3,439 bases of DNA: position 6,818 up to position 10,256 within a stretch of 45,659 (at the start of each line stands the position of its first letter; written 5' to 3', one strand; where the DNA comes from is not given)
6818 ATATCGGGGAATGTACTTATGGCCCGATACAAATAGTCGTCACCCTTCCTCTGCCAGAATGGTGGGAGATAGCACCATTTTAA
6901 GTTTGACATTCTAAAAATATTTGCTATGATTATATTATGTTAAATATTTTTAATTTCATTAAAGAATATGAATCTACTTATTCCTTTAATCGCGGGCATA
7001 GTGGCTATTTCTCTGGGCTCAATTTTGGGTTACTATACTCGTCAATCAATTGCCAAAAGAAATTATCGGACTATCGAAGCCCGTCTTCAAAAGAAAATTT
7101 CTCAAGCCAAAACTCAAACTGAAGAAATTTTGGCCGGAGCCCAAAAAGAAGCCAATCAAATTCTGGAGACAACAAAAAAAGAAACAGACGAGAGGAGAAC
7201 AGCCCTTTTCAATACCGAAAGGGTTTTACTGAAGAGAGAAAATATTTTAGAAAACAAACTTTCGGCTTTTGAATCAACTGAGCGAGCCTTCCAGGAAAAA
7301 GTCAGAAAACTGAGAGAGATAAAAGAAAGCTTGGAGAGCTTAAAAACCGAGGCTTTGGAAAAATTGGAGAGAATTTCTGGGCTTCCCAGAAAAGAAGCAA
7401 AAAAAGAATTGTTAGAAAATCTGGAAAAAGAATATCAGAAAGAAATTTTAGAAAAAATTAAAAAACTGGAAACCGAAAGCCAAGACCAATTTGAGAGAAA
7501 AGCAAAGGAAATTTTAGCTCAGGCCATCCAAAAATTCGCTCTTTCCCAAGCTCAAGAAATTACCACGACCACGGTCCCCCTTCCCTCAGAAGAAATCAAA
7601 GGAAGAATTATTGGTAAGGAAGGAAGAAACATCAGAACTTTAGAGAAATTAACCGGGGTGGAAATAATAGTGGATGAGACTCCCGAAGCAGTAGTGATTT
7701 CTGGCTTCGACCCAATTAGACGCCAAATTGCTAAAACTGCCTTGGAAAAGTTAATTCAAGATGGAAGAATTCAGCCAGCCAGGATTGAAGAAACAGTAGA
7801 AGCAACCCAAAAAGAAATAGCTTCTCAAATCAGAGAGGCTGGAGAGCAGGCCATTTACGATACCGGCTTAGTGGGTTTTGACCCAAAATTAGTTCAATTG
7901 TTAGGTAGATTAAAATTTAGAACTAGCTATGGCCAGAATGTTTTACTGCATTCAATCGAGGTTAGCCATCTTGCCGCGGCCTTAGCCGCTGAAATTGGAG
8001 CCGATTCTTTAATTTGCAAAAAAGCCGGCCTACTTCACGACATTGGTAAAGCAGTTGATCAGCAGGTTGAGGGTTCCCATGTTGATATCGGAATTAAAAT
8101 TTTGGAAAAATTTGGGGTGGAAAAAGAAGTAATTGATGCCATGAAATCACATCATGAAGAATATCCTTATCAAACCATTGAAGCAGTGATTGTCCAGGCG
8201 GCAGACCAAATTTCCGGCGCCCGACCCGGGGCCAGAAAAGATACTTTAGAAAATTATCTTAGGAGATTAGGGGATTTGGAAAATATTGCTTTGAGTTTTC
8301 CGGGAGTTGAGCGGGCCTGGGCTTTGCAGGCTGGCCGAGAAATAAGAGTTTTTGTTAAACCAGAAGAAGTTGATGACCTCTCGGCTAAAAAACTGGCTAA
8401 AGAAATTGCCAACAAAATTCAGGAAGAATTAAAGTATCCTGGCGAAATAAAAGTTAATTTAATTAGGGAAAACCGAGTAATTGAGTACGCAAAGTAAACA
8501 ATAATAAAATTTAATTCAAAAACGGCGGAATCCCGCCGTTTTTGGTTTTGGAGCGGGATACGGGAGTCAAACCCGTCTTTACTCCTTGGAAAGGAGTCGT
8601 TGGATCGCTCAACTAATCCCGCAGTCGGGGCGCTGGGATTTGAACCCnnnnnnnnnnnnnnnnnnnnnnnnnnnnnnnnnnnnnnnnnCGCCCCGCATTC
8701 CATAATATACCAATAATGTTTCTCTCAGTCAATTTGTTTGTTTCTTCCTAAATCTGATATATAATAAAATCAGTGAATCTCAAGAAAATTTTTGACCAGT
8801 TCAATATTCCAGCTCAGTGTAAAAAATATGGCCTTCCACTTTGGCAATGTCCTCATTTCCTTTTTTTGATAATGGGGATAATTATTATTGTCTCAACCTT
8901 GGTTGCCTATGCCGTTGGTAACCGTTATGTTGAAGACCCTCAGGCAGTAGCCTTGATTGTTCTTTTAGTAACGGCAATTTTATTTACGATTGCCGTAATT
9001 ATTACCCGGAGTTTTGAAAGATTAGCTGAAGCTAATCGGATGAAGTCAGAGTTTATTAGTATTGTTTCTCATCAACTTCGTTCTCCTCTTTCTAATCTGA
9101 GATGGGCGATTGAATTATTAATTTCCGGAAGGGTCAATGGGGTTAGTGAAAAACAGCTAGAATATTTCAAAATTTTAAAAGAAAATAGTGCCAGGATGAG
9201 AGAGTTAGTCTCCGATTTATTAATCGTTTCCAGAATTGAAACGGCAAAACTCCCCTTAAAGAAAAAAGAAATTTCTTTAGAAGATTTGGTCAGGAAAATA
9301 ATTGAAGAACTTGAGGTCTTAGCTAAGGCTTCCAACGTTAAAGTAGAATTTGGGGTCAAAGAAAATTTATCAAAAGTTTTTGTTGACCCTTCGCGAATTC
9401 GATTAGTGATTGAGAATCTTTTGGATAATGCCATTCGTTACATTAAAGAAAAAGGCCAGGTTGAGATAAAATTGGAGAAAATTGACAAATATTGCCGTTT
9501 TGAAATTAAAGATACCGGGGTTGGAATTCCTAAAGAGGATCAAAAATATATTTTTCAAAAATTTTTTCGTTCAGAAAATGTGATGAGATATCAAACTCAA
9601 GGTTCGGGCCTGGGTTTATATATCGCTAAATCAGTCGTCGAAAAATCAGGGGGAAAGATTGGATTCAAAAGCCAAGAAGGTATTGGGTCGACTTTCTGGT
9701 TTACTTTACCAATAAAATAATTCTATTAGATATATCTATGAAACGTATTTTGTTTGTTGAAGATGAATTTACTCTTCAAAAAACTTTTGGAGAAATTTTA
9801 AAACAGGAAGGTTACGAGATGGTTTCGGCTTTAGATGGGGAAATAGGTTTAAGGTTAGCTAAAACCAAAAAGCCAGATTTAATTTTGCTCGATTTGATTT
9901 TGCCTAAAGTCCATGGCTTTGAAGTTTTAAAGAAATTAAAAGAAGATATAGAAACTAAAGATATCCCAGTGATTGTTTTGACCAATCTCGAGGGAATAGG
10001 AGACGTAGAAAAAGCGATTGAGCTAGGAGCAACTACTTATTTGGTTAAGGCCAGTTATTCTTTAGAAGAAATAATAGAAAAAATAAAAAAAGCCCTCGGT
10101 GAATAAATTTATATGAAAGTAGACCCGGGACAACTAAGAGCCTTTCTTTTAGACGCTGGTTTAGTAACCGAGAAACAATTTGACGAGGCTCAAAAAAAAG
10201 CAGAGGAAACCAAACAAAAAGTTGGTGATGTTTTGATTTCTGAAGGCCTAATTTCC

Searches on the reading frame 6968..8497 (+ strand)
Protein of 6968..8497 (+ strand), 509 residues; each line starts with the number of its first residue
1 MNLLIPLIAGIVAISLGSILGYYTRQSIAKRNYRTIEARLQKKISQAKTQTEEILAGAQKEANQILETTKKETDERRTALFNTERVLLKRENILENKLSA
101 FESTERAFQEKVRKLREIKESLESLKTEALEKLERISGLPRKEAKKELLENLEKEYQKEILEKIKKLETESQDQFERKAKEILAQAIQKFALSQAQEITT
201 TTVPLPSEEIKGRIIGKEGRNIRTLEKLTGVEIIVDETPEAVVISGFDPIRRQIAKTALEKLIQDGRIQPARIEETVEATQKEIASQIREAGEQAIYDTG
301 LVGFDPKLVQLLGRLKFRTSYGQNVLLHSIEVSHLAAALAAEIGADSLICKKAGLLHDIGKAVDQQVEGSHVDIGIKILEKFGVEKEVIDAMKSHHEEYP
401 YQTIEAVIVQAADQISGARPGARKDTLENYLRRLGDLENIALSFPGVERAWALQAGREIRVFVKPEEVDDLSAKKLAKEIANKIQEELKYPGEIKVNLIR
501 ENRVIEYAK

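Call 52: search_protein_families(library=pfam, proteins=[window:6968-8497:+], max_evalue=0.00001)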
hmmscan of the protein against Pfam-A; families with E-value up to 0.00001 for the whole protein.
window:6968-8497:+ (509 aa): 4 families
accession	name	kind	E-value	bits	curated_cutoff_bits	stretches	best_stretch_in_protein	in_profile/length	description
PF12072.13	RNase_Y_N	-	2.9e-28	99.1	32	1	7-191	3-198/201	RNase Y N-terminal region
PF01966.28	HD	-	3.8e-19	69.5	22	1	327-416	3-114/116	HD domain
PF00013.35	KH_1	-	7e-10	39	21.5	1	201-260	2-65/66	KH domain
PF08668.18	HDOD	-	9e-06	25.7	22.9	0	325-363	95-134/196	HDOD domain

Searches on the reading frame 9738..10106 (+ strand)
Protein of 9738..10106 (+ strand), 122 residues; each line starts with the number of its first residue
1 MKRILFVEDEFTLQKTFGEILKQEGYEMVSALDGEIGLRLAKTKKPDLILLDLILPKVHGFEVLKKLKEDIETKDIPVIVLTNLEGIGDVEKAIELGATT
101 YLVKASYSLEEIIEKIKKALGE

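Call 52: search_protein_families(library=pfam, proteins=[window:9738-10106:+], max_evalue=0.00001)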
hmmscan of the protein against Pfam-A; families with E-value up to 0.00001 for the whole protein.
window:9738-10106:+ (122 aa): 1 family
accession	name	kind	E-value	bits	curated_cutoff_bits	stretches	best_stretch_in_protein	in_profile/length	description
PF00072.30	Response_reg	-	1.5e-23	83.5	30.2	1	4-116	1-110/111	Response regulator receiver domain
